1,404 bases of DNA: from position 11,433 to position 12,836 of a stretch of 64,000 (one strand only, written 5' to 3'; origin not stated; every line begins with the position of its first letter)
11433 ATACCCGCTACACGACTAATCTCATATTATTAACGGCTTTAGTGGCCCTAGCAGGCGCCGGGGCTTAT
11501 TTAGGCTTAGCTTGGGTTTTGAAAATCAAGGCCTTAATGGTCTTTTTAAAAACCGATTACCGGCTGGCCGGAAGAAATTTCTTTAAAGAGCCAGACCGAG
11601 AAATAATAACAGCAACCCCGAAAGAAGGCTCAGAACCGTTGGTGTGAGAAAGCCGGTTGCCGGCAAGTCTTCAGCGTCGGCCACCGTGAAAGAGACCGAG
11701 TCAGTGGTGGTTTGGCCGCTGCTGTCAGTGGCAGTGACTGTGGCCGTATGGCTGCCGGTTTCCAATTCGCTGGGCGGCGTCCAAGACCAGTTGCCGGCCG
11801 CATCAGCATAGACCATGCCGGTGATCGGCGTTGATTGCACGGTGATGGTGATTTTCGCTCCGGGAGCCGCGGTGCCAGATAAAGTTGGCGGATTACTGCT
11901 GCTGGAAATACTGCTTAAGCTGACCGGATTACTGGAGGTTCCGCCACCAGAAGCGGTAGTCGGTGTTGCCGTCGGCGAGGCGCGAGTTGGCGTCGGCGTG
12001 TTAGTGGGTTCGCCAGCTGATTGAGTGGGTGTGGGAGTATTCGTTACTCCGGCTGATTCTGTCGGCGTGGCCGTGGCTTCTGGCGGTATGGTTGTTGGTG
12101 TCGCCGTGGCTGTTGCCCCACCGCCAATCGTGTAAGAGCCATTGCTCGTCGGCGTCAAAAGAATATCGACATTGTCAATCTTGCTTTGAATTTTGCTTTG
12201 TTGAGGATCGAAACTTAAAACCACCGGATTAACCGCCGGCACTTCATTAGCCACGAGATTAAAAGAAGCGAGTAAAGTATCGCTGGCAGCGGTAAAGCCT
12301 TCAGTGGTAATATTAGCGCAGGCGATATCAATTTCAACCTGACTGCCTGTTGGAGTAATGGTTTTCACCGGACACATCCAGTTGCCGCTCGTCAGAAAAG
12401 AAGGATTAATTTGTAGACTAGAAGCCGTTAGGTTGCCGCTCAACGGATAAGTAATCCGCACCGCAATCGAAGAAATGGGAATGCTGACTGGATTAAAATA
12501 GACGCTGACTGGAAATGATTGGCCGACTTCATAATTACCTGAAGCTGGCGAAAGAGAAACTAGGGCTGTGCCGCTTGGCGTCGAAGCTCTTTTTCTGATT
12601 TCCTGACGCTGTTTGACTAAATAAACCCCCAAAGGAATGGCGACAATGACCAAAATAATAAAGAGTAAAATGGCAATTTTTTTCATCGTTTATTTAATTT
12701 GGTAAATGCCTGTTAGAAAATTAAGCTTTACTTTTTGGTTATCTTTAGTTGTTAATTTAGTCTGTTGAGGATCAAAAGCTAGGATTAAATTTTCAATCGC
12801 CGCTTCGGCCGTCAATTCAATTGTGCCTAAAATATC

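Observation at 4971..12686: Variant C-terminal sorting signal: LPxxG, then [FYI]LTPT, then hydrophobic helix, with no basic tail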

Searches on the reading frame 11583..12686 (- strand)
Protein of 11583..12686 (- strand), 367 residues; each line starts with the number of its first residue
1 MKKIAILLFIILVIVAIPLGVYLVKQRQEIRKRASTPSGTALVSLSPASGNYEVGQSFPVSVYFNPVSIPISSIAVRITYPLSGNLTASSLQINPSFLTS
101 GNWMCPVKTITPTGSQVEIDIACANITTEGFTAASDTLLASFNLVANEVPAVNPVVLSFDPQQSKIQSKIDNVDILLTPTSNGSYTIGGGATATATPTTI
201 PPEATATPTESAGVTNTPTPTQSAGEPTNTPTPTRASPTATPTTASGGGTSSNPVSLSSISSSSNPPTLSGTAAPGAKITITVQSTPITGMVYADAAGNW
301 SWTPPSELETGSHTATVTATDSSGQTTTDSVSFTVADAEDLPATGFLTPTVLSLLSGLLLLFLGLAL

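Call 5: search_protein_families(library=pfam, proteins=[window:11583-12686:-], max_evalue=0.1)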
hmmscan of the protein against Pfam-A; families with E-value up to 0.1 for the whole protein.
window:11583-12686:- (367 aa): 5 families
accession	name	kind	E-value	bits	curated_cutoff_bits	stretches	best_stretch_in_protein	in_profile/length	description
PF19077.6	Big_13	-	9.2e-13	49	27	1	264-335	26-100/102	Bacterial Ig-like domain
PF17936.7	Big_6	-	6.5e-08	33.2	27.6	1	259-337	7-83/83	Bacterial Ig domain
PF17963.7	Big_9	-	7.1e-05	24.1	23.6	1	274-334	30-89/89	Bacterial Ig domain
PF17892.7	Cadherin_5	-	0.014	15.6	26.5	1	279-335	41-97/98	Cadherin-like domain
PF13620.12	CarboxypepD_reg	-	0.018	15.8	32.3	1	270-339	10-75/82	Carboxypeptidase regulatory-like domain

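Call 6: search_protein_families(library=ncbifam, proteins=[window:11583-12686:-], max_evalue=1)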
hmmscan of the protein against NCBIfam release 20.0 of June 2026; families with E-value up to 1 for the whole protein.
window:11583-12686:- (367 aa): 5 families
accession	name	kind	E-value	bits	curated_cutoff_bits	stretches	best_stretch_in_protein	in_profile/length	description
NF033510.3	Ca_tandemer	repeat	1.1e-10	41.7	50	1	254-326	17-95/96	Ca2+-stabilized repeat-containing adhesin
NF040520.1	Ig_like_BLP2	equivalog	2.6e-07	29.2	750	1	249-335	523-609/730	Ig-like repeat protein Blp2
NF012211.1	tand_rpt_95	domain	3.4e-05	23.7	90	1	279-344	29-93/98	tandem-95 repeat protein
NF033707.1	T9SS_sortase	equivalog_domain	0.029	12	420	1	306-343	959-996/1095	type IX secretion system sortase PorU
NF042931.1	SAG1386_EF1546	equivalog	0.2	11.7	80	1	4-37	31-64/158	SAG1386/EF1546 family surface-associated protein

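Call 7: find_encoding_contigs(protein=window:11583-12686:-, flank=10000, max_places=6)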
Protein window:11583-12686:- (367 aa): 1 contig read that carries it; 1 place shown.
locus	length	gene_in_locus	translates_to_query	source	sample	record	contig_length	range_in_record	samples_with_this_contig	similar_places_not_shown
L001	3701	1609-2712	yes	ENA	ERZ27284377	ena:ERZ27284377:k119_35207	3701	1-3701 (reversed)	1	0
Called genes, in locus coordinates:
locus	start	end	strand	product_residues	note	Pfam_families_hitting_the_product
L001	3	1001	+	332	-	?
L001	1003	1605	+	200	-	-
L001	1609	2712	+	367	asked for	PF19077:Big_13, PF17936:Big_6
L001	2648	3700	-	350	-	?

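Call 9: find_homologous_proteins(query=window:11583-12686:-, max_evalue=0.001)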
Query window:11583-12686:- (367 aa): 72 proteins with E <= 0.001 among 8000 candidates.
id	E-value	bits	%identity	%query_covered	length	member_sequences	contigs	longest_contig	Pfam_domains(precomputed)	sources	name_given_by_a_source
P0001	2.0e-222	756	100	100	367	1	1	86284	PF19077.7,PF17936.8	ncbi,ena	-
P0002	3.8e-109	383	59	91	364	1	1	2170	PF17963.8,PF19077.7,PF17936.8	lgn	-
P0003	7.8e-88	313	92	45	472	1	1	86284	PF00041.28,PF16656.12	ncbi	-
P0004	2.0e-87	312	80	50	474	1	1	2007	PF00041.28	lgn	-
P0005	1.3e-83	299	62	25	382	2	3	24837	PF19077.7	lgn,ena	-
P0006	2.0e-74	269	52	51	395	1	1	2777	PF19077.7,PF17936.8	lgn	-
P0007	1.3e-73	267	42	99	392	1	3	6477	PF19077.7,PF17936.8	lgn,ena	-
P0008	1.1e-63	234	56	56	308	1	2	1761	-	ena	-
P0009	1.8e-60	223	56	51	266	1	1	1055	-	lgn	-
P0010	2.0e-60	223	53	54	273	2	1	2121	-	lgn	-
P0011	8.3e-58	215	57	50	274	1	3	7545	-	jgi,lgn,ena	-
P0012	1.2e-57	214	53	52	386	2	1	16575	-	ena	-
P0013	4.6e-57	212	56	45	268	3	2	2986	-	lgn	-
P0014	6.8e-55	205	52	49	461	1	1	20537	PF00041.28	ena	-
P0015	1.1e-54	204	50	53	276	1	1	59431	-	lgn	-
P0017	2.6e-53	200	46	77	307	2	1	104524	-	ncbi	-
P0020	8.4e-53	198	49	53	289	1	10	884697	-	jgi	jgi:Cu/Ag efflux protein CusF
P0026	5.7e-51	192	40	68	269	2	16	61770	-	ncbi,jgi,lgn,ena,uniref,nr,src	ncbi:MAG: hypothetical protein US60_C0006G0029 [Microgenomates group bacterium GW2011_GWC1_37_8]|uni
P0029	2.4e-50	190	46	60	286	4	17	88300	-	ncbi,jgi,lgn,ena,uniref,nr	ncbi:hypothetical protein A3A76_01205 [Candidatus Woesebacteria bacterium RIFCSPLOWO2_01_FULL_39_23]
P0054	1.9e-35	141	46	36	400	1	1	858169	PF19077.7,PF17936.8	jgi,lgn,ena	-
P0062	2.9e-13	68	38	38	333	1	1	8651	PF00963.25,PF19077.7,PF17936.8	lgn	-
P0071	5.0e-4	38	36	29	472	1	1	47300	PF19077.7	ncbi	ncbi:MAG: Ig-like domain-containing protein [Candidatus Levyibacteriota bacterium]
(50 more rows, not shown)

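Call 12: find_encoding_contigs(protein=P0020, flank=10000, max_places=4)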
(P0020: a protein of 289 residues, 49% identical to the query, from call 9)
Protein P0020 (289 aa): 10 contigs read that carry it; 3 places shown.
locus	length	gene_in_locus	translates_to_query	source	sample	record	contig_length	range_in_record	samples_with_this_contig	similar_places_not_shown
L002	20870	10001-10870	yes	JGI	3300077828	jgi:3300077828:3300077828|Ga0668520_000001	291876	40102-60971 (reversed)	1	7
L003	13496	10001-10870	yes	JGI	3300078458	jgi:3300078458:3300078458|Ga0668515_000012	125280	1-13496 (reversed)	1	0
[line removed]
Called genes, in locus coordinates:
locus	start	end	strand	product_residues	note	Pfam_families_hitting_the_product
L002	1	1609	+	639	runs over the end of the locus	PF05226:CHASE2, PF00211:Guanylate_cyc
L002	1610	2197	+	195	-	-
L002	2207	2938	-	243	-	PF01209:Ubie_methyltran, PF13489:Methyltransf_23, PF13847:Methyltransf_31, PF08241:Methyltransf_11, PF08242:Methyltransf_12, PF13649:Methyltransf_25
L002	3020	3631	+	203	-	-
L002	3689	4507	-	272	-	PF00089:Trypsin (faint), PF13365:Trypsin_2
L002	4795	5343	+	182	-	-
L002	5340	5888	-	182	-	-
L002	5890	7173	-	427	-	-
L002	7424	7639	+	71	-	-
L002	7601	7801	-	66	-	-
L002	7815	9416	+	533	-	PF07705:CARDB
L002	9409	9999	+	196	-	-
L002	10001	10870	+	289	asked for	-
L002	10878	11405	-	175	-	-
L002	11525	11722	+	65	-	-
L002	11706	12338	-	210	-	-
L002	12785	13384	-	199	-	PF02163:Peptidase_M50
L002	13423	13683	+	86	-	PF00830:Ribosomal_L28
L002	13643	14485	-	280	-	PF00551:Formyl_trans_N, PF02911:Formyl_trans_C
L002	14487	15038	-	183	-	PF01327:Pep_deformylase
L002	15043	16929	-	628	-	PF04932:Wzy_C, PF00515:TPR_1 (faint), PF07719:TPR_2 (faint), PF13181:TPR_8 (faint), PF13414:TPR_11 (faint)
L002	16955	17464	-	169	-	-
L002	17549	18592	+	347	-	PF06723:MreB_Mbl, PF00022:Actin (faint), PF00012:HSP70, PF14450:FtsA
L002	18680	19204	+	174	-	-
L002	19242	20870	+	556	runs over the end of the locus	PF03717:PBP_dimer, PF00905:Transpeptidase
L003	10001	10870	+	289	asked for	-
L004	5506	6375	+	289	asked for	-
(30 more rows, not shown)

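Call 19: list_cluster_members(proteins=[window:11583-12686:-, window:6843-8126:-, window:4971-5447:-, window:5452-6843:-, window:9929-11647:+, window:17215-19119:+])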
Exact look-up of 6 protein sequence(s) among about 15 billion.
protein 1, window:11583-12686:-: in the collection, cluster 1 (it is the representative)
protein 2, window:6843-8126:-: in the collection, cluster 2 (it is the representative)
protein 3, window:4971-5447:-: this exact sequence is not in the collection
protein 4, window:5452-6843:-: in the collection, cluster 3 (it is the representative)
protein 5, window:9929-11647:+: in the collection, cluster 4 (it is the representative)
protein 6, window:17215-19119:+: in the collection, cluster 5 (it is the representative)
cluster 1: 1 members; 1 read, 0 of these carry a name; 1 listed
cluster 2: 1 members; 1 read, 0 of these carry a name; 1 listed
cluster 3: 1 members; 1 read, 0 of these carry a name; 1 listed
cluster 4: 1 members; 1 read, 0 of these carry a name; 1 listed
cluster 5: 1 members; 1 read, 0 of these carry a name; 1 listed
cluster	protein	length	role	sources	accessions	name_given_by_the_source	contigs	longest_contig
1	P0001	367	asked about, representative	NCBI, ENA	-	-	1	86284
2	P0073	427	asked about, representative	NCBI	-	-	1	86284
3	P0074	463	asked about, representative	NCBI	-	-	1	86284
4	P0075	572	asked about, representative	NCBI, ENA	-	-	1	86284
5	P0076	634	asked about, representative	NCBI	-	-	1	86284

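Call 23: find_related_loci(query=A2, collection=genome_contigs, flank=10000)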
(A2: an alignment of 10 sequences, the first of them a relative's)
Query A2 (367 aa) in genome_contigs; peptide patterns used: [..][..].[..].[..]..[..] (x = any residue, [..] = any of these).
105 stretches matched a pattern; 15 encode a relative of the query (tblastn E <= 1e-3); 14 distinct loci.
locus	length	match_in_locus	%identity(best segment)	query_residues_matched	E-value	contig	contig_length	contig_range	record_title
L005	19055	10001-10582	58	1-191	4e-69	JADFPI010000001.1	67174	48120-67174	MAG: Patescibacteria group bacterium isolate B72T1L10 B72T1L10_NODE255, whole genome shotgun sequence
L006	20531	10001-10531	55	20-192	1e-54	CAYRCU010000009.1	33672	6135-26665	MAG TPA_asm: uncultured Gammaproteobacteria bacterium isolate SRP338002_co1_166 genome assembly, contig: NODE_1181_lengt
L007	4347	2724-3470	44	2-248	1e-50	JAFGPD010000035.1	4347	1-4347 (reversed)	MAG: Candidatus Woesebacteria bacterium isolate Zod_Metabat.670 k87_6405822, whole genome shotgun sequence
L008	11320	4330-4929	35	1-187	6e-28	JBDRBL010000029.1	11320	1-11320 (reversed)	MAG: Candidatus Shapirobacteria bacterium isolate MEGAHIT-group-1.12 k141_14037847, whole genome shotgun sequence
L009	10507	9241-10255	41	1-335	2e-15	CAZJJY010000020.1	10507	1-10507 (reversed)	MAG TPA_asm: uncultured Gammaproteobacteria bacterium isolate binchicken_co243_270 genome assembly, contig: NODE_5711_le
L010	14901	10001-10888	30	8-365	2e-14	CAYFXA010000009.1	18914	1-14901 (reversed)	MAG TPA_asm: uncultured Gammaproteobacteria bacterium isolate ERP108616_co1_405 genome assembly, contig: k119_513587, wh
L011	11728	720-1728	28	2-365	2e-13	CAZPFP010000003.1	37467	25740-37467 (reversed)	MAG TPA_asm: uncultured Gammaproteobacteria bacterium isolate binchicken_co34_426 genome assembly, contig: NODE_1515_len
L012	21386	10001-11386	31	4-367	7e-13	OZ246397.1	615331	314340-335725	MAG: uncultured Gammaproteobacteria bacterium isolate SRP068000_co4_68 genome assembly, chromosome: 1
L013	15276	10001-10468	29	253-365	2e-12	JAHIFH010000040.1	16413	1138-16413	MAG: Patescibacteria group bacterium isolate KR11_0.1_MetaG.mb.78 KR11_0.1_MetaG.mb.78_k141_738827, whole genome shotgun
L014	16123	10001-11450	28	2-367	3e-10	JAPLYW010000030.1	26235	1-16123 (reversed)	MAG: Candidatus Shapirobacteria bacterium isolate LacPavin_0419_WC90_MAG_34_15 LacPavin_0419_WC90_scaffold_212198, whole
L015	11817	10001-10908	28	3-365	3e-9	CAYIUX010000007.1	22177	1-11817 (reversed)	MAG TPA_asm: uncultured Gammaproteobacteria bacterium isolate ERP119705_co5_62 genome assembly, contig: NODE_2815_length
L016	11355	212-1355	51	1-367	2e-8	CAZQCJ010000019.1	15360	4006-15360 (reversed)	MAG TPA_asm: uncultured Gammaproteobacteria bacterium isolate SRP067234_co1_244 genome assembly, contig: k99_722074, who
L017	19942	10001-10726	35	2-343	4e-8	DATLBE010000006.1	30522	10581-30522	MAG TPA_asm: Nevskiaceae bacterium isolate SMAG_U14290 k141_4207658, whole genome shotgun sequence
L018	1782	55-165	54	2-35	2e-6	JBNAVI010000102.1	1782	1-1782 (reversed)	MAG: Microgenomates group bacterium isolate Kamch4342-D-MF-034 bin34_SPAdes_re-assembly_contigs.fa-102, whole genome sho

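Call 38: find_encoding_contigs(protein=P0054, flank=10000, max_places=2)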
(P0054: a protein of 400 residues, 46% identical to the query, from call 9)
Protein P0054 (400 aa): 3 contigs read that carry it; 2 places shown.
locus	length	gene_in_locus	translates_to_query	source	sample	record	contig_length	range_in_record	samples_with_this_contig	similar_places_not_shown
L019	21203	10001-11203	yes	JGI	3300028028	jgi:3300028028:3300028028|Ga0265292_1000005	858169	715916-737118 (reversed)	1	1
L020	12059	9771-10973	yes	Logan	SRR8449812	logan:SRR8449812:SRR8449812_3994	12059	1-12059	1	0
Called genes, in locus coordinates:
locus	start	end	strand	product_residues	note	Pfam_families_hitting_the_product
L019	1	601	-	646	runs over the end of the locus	PF00012:HSP70, PF06723:MreB_Mbl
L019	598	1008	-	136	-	PF01025:GrpE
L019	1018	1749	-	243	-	PF01628:HrcA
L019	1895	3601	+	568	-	-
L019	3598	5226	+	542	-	-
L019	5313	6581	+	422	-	PF13173:AAA_14, PF13635:DUF4143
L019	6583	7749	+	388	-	PF00150:Cellulase (weak)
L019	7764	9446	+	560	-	-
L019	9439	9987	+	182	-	-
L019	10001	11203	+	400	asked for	PF19077:Big_13, PF17936:Big_6 (weak)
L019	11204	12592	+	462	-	PF01229:Glyco_hydro_39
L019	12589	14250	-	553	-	PF03023:MurJ, PF01943:Polysacc_synt, PF01554:MatE (weak)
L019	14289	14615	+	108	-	PF01649:Ribosomal_S20p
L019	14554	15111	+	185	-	PF05137:PilN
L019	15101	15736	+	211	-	PF04350:PilO (weak), PF10741:T2SSM_b (weak)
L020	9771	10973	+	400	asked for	PF19077:Big_13, PF17936:Big_6 (weak)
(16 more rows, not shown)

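Call 39: find_encoding_contigs(protein=P0029, flank=10000, max_places=2)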
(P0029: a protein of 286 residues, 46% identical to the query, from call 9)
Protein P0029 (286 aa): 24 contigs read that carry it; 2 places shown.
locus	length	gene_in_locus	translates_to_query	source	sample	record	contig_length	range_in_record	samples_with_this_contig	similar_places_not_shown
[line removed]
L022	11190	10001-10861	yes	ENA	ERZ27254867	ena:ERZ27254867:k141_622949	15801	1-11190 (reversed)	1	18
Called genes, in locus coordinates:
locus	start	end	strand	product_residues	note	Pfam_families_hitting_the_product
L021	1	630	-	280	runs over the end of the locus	PF24517:CBM96 (weak)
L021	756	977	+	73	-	-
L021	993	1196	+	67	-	-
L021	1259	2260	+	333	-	PF09587:PGA_cap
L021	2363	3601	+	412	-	PF07690:MFS_1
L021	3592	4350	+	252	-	PF06262:Zincin_1 (weak), PF00413:Peptidase_M10 (weak)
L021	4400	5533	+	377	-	PF00571:CBS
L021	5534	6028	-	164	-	-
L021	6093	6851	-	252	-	PF01209:Ubie_methyltran (weak), PF13489:Methyltransf_23, PF07021:MetW, PF13847:Methyltransf_31, PF08241:Methyltransf_11, PF08242:Methyltransf_12, PF13649:Methyltransf_25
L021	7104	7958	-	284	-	PF01909:NTP_transf_2, PF18765:Polbeta, PF13228:DUF4037 (weak)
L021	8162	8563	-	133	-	PF01371:Trp_repressor, PF13384:HTH_23 (faint)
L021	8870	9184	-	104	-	-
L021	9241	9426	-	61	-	PF00471:Ribosomal_L33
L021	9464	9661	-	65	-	PF05635:23S_rRNA_IVP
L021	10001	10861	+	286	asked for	-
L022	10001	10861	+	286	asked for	-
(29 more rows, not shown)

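Call 40: find_encoding_contigs(protein=P0017, flank=10000, max_places=2)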
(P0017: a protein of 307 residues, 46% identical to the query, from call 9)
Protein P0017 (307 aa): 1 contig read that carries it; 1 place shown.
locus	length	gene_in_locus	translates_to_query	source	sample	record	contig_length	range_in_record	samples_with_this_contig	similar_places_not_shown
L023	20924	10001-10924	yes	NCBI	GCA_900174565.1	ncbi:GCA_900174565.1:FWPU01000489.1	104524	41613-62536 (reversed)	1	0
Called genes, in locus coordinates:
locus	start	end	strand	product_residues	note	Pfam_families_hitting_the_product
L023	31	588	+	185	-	PF01371:Trp_repressor, PF13384:HTH_23 (weak)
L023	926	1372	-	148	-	PF16320:Ribosomal_L12_N, PF00542:Ribosomal_L12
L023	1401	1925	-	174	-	PF00466:Ribosomal_L10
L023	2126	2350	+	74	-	-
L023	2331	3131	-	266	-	PF00687:Ribosomal_L1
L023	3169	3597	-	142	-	PF03946:Ribosomal_L11_N, PF00298:Ribosomal_L11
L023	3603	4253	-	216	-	PF02357:NusG, PF00467:KOW (weak)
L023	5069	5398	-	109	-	PF03819:MazG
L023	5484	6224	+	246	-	PF01351:RNase_HII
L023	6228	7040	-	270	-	-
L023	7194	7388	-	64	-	PF01165:Ribosomal_S21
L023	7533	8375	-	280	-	PF00688:TGFb_propeptide (weak), PF24517:CBM96 (faint)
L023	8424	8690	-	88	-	-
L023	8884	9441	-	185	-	-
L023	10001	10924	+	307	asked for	-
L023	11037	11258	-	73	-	-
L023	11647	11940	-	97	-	-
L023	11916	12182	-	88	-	-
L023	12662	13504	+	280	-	-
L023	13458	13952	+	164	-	-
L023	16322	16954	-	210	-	PF02163:Peptidase_M50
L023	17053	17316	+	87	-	PF00830:Ribosomal_L28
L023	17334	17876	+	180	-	-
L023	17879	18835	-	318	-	PF00551:Formyl_trans_N, PF02911:Formyl_trans_C (faint)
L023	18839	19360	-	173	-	PF01327:Pep_deformylase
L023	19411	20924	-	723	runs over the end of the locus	PF04932:Wzy_C, PF13432:TPR_16 (faint), PF25060:ARM_TT21_2nd (faint), PF13181:TPR_8 (faint), PF13424:TPR_12 (faint), PF13428:TPR_14 (faint), PF07719:TPR_2 (weak), PF14559:TPR_19 (weak), +2 more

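Call 72: search_solved_structures(query=A1, max_evalue=1)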
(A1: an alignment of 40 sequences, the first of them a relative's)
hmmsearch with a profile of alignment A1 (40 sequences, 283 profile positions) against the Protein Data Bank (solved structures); distinct sequences matched with E-value up to 1: 7.
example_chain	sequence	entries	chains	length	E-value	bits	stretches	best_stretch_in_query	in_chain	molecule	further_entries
6kgc_A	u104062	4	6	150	0.2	14.4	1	45-196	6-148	Probably cellulosomal scaffolding protein, secreted cellulose-binding and cohesin domain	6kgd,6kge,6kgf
6kg8_A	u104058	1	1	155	0.26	14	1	45-197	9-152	Probably cellulosomal scaffolding protein, secreted cellulose-binding and cohesin domain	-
2n2a_A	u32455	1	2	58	0.43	13.3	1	6-35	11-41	Receptor tyrosine-protein kinase erbB-2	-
6olg_A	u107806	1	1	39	0.48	13.1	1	257-282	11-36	Cadherin-1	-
2jwa_A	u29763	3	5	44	0.66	12.6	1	6-35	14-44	Receptor tyrosine-protein kinase erbB-2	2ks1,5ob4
6ole_y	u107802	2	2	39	0.7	12.6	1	257-282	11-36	Cadherin-1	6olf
5aoz_A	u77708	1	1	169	0.76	12.5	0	38-104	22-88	PUTATIVE CELLULOSOMAL SCAFFOLDIN PROTEIN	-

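Call 78: find_encoding_contigs(protein=P0062, flank=10000, max_places=2)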
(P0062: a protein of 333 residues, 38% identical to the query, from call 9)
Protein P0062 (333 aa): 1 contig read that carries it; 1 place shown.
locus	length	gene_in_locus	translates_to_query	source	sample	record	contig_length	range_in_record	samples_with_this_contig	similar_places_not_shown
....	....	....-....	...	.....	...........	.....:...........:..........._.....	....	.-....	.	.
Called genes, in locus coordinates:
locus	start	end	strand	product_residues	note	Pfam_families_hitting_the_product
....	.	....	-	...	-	?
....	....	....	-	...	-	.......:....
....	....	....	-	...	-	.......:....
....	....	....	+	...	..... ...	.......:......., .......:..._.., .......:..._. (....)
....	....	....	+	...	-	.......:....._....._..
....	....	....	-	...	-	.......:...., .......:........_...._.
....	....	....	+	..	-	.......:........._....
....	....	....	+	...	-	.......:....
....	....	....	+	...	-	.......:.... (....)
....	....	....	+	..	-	?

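Call 79: find_encoding_contigs(protein=P0071, flank=10000, max_places=2)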
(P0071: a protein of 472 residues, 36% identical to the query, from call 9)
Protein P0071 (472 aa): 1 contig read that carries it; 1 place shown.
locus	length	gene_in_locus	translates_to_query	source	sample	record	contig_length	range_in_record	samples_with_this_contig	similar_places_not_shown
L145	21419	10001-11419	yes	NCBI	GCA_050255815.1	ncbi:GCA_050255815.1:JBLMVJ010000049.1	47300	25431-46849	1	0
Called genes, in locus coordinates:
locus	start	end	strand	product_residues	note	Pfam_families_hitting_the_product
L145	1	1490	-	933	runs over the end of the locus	PF18072:FGAR-AT_linker, PF00586:AIRS, PF02769:AIRS_C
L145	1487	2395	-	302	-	PF01259:SAICAR_synt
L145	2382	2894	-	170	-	PF00731:AIRC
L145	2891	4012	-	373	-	PF22660:RS_preATP-grasp-like, PF02222:ATP-grasp, PF02786:CPSase_L_D2, PF07478:Dala_Dala_lig_C (weak), PF17769:PurK_C, PF21244:PurT_C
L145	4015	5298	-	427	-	PF02844:GARS_N, PF01071:GARS_A, PF02843:GARS_C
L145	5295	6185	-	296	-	PF00551:Formyl_trans_N (faint)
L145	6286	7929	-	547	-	PF03023:MurJ, PF13440:Polysacc_synt_3, PF01554:MatE (weak)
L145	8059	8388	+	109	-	-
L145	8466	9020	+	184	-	PF05137:PilN (weak)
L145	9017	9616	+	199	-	PF04350:PilO (weak)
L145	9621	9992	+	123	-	-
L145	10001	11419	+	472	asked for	PF19077:Big_13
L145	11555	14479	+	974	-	PF00070:Pyr_redox (faint), PF00890:FAD_binding_2 (weak), PF01266:DAO, PF01593:Amino_oxidase, PF01946:Thi4 (faint), PF07992:Pyr_redox_2 (faint), PF13450:NAD_binding_8, PF13231:PMT_2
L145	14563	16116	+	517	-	PF13231:PMT_2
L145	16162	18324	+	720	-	PF10060:DUF2298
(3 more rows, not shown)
